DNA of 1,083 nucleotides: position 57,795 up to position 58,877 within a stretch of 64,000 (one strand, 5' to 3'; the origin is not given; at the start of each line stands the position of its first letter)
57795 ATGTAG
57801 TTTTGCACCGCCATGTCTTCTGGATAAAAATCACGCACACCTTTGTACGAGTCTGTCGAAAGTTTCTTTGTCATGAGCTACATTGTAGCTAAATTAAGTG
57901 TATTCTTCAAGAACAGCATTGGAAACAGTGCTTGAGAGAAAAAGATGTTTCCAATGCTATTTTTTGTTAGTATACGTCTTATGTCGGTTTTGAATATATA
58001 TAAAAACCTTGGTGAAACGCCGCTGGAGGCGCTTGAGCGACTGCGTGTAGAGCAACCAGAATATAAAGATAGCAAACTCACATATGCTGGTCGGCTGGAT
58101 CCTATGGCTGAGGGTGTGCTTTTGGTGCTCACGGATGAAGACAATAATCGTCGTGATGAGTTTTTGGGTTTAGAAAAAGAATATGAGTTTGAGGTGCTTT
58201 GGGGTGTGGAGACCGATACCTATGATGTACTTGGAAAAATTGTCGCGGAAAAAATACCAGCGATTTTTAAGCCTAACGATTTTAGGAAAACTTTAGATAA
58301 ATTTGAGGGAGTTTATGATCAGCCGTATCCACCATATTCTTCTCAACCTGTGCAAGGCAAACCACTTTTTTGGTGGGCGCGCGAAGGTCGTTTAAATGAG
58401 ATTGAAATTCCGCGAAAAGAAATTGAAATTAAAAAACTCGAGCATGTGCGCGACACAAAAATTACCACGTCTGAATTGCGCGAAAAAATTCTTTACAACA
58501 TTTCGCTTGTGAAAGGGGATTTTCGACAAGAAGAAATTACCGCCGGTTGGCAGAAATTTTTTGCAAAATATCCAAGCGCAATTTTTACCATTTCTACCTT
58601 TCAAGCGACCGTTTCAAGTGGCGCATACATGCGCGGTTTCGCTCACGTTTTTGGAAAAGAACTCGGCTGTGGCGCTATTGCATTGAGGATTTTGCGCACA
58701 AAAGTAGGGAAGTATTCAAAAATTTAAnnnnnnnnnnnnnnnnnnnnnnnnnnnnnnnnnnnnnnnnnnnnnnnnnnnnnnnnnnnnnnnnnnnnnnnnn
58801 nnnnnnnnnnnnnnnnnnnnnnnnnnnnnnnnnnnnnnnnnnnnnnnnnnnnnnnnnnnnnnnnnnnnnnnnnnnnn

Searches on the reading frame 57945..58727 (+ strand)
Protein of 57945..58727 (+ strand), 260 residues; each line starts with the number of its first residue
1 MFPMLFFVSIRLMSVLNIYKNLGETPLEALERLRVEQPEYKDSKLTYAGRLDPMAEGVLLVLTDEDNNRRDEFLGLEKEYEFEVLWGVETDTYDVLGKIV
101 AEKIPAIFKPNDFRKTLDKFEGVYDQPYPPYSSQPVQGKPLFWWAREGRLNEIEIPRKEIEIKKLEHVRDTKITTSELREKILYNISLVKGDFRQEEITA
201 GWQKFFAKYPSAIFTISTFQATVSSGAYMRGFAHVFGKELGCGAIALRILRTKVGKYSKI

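Call 12: find_related_loci(query=window:57945-58727:+, collection=genome_contigs, flank=6000)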
Query window:57945-58727:+ (260 aa) in genome_contigs; peptide patterns used: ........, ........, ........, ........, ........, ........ (x = any residue, [..] = any of these).
90 stretches matched a pattern; 12 encode a relative of the query (tblastn E <= 1e-3); 12 distinct loci.
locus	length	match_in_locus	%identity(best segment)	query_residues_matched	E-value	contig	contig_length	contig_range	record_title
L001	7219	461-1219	47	10-260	1e-67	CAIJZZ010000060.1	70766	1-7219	uncultured bacterium isolate AlinenLipids_bin-6792 genome assembly, contig: bin-6792:60/78, whole genome shotgun sequenc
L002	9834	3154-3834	47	23-255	1e-64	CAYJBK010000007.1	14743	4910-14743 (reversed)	MAG TPA_asm: uncultured Candidatus Saccharibacteria bacterium isolate ERP119705_co9_194 genome assembly, contig: NODE_48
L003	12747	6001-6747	45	12-257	1e-59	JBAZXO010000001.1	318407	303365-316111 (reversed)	MAG: Candidatus Paceibacterota bacterium isolate SO_2017_GW1_58 NODE_259_length_318407_cov_7.284130_OW334_2017, whole ge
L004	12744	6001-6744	44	15-254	5e-59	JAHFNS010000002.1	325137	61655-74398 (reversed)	MAG: Candidatus Nomurabacteria bacterium isolate nzgw486 NODE_8_length_325138_cov_15.051213, whole genome shotgun sequen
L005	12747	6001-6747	41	13-258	2e-58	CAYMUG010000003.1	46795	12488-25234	MAG TPA_asm: uncultured Candidatus Saccharibacteria bacterium isolate binchicken_co207_157 genome assembly, contig: NODE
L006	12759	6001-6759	46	10-257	1e-56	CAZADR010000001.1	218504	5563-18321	MAG TPA_asm: uncultured Candidatus Saccharibacteria bacterium isolate ERP113451_co1_17 genome assembly, contig: NODE_13_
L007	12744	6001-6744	41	14-259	8e-56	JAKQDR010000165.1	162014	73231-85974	MAG: bacterium isolate USDE_maxbin.060 k141_556285, whole genome shotgun sequence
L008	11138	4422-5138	40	16-254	1e-51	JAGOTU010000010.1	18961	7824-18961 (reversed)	MAG: Candidatus Paceibacterota bacterium isolate Gw_Eff_bin_443 Gw_Eff_6152_length_18961_cov_7.113943, whole genome shot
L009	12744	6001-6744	38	15-257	1e-48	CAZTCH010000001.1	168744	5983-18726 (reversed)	MAG TPA_asm: uncultured Candidatus Saccharibacteria bacterium isolate SRP286056_co1_73 genome assembly, contig: NODE_48_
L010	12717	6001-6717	39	20-258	5e-44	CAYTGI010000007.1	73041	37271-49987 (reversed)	MAG TPA_asm: uncultured Candidatus Saccharibacteria bacterium isolate SRP141376_co3_398 genome assembly, contig: NODE_79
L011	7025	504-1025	26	41-259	2e-14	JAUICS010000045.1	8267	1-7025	MAG: Alphaproteobacteria bacterium isolate 7_bin.41 NODE_7225_length_8267_cov_0.731081, whole genome shotgun sequence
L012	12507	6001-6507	24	44-257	3e-13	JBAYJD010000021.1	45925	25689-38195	MAG: Elusimicrobiales bacterium isolate SO_2016_GW1_47 scaffold01503_OW334_2016, whole genome shotgun sequence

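Call 70: search_protein_families(library=pfam, proteins=[window:57945-58727:+], max_evalue=1)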
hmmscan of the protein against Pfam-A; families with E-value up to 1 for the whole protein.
window:57945-58727:+ (260 aa): 2 families
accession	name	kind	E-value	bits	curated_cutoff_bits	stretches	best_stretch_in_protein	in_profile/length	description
PF01509.24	TruB_N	-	1.7e-25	90.6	27.3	1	41-169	5-131/149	TruB family pseudouridylate synthase (N terminal domain)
PF05603.17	Hikeshi-like_N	-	0.19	12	27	0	89-115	58-84/133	Hikeshi-like, N-terminal domain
